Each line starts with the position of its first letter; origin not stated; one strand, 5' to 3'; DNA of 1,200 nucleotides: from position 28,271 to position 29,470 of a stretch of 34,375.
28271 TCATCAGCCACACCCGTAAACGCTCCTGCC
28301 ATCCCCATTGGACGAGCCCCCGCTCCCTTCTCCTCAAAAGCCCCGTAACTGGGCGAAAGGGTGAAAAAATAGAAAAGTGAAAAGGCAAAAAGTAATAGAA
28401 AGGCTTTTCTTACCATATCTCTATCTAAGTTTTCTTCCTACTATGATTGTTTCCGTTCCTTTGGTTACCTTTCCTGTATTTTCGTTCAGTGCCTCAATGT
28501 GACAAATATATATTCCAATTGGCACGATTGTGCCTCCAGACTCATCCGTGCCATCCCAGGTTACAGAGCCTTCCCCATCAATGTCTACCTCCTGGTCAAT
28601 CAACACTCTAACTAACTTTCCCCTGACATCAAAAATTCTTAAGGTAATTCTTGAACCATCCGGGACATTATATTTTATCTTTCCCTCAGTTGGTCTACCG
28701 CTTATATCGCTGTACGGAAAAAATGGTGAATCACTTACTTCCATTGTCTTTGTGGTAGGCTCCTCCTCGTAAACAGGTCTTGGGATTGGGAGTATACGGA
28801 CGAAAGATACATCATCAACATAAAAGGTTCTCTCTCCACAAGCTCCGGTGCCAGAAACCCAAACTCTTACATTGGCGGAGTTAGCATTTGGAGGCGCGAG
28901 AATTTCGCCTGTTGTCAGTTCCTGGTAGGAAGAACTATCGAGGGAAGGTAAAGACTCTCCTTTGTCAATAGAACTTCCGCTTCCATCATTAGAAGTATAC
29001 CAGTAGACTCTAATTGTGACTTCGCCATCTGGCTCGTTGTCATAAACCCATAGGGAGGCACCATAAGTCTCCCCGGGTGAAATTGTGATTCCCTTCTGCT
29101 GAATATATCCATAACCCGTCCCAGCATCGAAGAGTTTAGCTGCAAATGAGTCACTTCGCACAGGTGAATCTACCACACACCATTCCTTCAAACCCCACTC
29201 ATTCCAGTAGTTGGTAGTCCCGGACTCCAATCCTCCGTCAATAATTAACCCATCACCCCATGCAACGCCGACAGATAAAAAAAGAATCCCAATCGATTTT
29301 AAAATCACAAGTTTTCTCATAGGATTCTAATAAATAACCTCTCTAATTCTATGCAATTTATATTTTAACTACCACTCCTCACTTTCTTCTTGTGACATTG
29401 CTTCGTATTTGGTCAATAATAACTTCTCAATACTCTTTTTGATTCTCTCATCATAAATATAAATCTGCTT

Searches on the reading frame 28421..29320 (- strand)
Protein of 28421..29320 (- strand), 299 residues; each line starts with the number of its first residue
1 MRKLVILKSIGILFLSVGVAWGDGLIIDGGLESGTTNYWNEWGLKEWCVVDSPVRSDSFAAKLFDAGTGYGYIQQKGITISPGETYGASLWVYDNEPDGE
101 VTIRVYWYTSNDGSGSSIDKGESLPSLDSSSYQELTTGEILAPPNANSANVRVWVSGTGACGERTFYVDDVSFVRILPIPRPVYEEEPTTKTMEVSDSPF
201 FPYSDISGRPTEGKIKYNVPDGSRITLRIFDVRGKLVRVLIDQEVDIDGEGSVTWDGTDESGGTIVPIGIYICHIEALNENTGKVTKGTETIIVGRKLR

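Call 3: search_protein_families(library=pfam, proteins=[window:28421-29320:-], max_evalue=1)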
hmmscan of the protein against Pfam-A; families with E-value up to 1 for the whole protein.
window:28421-29320:- (299 aa): 3 families
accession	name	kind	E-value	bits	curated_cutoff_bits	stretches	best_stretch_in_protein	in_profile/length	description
PF02018.23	CBM_4_9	-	2.4e-07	31.6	25.9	1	25-113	3-92/136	Carbohydrate binding domain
PF13860.13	FlgD_ig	-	7.1e-06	26.3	27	1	211-277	10-75/79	FlgD Ig-like domain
PF18962.6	Por_Secre_tail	-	0.23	12.2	27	0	213-280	8-67/75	Secretion system C-terminal sorting domain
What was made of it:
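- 28421..29320 (-): Downstream neighbour: secreted CBM_4_9 protein with a C-terminal FlgD_ig / T9SS-sorting-like Ig domain. Pfam CBM_4_9 31.6 bits; FlgD_ig 26.3 bits, just under its cut-off of 27 (call 3).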

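Call 4: search_protein_families(library=ncbifam, proteins=[window:28421-29320:-], max_evalue=1)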
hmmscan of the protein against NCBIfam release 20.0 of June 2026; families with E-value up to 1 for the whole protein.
window:28421-29320:- (299 aa): 9 families
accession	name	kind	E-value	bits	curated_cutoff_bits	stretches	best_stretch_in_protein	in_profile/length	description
NF033675.1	NTTRR-F1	subfamily_domain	5.3e-09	36.4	70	1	25-175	5-154/155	NTTRR-F1 domain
NF005176.1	PRK06655.1-1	equivalog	0.00028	20.9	230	1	221-284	95-156/197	flagellar hook assembly protein FlgD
NF009276.0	PRK12633.1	equivalog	0.0016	18.2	383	1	221-286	127-190/234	flagellar basal body rod modification protein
NF033707.1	T9SS_sortase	equivalog_domain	0.0026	15.4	420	1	224-293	1024-1093/1095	type IX secretion system sortase PorU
NF052228.1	T9SS_PorZ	equivalog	0.0098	14.3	260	1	226-287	698-752/757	type IX secretion system anionic LPS delivery protein PorZ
NF000100.2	AAC_2p_IIa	exception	0.048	13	510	1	36-77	145-183/238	kasugamycin N-acetyltransferase AAC(2')-IIa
NF009453.0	PRK12813.1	equivalog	0.059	12.9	264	1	243-282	141-178/223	flagellar basal body rod modification protein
NF009277.0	PRK12634.1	equivalog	0.061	13.4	333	1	223-273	122-170/221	flagellar basal body rod modification protein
TIGR04183.1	Por_Secre_tail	domain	0.12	12.4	23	1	210-277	5-60/72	T9SS type A sorting domain-containing protein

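Call 71: search_protein_families(library=padloc, proteins=[window:28421-29320:-], max_evalue=0.001)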
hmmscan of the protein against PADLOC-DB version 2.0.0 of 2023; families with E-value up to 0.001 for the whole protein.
window:28421-29320:- (299 aa): 0 families
